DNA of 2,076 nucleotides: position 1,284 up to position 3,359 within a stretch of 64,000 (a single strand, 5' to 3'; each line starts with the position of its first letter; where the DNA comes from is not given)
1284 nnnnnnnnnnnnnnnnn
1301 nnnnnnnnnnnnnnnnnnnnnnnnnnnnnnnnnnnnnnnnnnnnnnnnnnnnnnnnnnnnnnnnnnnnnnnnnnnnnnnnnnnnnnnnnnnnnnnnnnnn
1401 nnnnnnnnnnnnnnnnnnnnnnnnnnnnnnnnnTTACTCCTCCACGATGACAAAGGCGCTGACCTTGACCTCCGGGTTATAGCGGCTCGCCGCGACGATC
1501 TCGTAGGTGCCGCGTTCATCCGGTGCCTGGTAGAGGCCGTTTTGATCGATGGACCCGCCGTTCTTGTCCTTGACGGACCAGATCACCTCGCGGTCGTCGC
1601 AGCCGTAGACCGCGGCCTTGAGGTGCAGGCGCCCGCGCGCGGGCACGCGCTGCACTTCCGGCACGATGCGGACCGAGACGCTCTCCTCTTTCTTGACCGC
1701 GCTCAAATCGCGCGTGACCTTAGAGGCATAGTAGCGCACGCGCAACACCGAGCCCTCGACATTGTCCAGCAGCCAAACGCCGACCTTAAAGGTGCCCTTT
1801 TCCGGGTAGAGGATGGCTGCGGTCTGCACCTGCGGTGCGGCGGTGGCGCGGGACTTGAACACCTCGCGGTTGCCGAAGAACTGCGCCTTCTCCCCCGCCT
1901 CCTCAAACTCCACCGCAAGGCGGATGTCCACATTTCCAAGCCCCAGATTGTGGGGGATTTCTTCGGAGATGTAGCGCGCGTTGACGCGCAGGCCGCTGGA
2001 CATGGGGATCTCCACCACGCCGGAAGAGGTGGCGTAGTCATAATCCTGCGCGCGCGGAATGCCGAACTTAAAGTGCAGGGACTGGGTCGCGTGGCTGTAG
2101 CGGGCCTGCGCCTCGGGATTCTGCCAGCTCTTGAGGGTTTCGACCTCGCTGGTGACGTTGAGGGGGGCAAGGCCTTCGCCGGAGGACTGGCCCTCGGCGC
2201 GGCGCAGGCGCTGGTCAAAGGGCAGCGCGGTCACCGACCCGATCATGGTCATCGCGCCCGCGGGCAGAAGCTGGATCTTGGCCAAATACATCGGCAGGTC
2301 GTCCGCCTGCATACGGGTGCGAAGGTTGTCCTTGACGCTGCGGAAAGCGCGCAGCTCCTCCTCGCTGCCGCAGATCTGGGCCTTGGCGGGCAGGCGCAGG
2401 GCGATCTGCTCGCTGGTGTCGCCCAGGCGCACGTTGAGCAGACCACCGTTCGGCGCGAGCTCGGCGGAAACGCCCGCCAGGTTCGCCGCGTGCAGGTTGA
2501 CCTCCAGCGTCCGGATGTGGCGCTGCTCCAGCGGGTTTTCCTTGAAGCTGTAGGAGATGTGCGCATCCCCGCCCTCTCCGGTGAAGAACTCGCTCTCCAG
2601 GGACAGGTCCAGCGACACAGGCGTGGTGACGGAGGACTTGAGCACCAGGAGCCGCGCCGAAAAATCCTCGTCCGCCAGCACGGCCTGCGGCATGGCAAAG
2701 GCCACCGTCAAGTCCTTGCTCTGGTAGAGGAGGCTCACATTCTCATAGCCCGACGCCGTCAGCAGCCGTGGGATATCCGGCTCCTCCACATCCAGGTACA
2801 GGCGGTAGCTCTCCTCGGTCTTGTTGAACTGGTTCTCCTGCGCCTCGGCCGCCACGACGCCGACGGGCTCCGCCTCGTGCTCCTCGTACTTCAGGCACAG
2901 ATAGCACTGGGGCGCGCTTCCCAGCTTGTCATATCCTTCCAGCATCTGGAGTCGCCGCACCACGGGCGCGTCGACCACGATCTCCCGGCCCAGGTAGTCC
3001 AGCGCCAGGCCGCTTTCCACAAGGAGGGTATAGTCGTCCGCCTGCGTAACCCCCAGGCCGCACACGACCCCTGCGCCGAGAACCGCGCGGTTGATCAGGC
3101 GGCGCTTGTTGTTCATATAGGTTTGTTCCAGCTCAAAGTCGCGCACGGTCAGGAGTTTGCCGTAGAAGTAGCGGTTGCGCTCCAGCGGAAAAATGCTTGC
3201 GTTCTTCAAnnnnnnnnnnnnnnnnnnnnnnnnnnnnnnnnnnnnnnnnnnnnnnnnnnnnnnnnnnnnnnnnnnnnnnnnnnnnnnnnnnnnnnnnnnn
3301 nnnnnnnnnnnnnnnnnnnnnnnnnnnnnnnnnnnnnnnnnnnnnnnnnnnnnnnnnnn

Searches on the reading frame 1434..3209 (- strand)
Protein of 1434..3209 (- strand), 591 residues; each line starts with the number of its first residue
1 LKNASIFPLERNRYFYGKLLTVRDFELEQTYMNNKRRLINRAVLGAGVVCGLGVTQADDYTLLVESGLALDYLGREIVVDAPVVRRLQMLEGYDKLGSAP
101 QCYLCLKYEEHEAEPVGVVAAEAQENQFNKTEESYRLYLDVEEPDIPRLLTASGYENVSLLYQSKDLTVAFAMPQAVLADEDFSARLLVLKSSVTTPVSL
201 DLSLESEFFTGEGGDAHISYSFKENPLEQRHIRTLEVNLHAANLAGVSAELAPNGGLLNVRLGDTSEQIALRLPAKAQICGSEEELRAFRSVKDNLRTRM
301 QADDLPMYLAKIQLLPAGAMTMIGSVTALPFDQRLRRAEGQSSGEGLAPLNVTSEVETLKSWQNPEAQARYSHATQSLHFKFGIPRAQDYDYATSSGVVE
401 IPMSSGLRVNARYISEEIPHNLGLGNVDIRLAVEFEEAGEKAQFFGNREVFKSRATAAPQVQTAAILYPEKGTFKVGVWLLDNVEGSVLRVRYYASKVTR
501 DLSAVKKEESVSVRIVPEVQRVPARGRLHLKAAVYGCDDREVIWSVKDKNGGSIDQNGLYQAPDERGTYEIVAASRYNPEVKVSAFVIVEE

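Call 7: search_protein_families(library=pfam, proteins=[window:1434-3209:-], max_evalue=0.01)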
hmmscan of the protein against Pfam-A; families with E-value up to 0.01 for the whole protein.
window:1434-3209:- (591 aa): 0 families

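Call 10: search_protein_families(library=ncbifam, proteins=[window:1434-3209:-], max_evalue=0.01)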
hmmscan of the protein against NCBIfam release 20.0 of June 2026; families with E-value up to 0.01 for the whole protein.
window:1434-3209:- (591 aa): 1 family
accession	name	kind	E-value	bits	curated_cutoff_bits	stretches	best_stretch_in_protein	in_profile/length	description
NF053767.1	CIS13_fam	equivalog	7.4e-27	94.6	370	1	9-146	4-141/392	CIS13 family contractile injection system protein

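Call 31: find_encoding_contigs(protein=window:1434-3209:-, flank=10000, max_places=3)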
Protein window:1434-3209:- (591 aa): 3 contigs read that carry it; 2 places shown.
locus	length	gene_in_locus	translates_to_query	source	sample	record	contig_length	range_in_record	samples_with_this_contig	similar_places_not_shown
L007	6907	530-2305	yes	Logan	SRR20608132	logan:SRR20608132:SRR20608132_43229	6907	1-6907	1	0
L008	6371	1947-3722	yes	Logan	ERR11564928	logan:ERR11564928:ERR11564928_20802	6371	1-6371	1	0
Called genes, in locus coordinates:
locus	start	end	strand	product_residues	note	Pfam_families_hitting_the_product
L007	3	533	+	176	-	?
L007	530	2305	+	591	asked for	-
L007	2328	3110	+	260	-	-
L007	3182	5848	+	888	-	PF00672:HAMP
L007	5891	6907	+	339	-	?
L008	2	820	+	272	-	?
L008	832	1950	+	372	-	-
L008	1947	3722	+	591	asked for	-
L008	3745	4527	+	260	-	-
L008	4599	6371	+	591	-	?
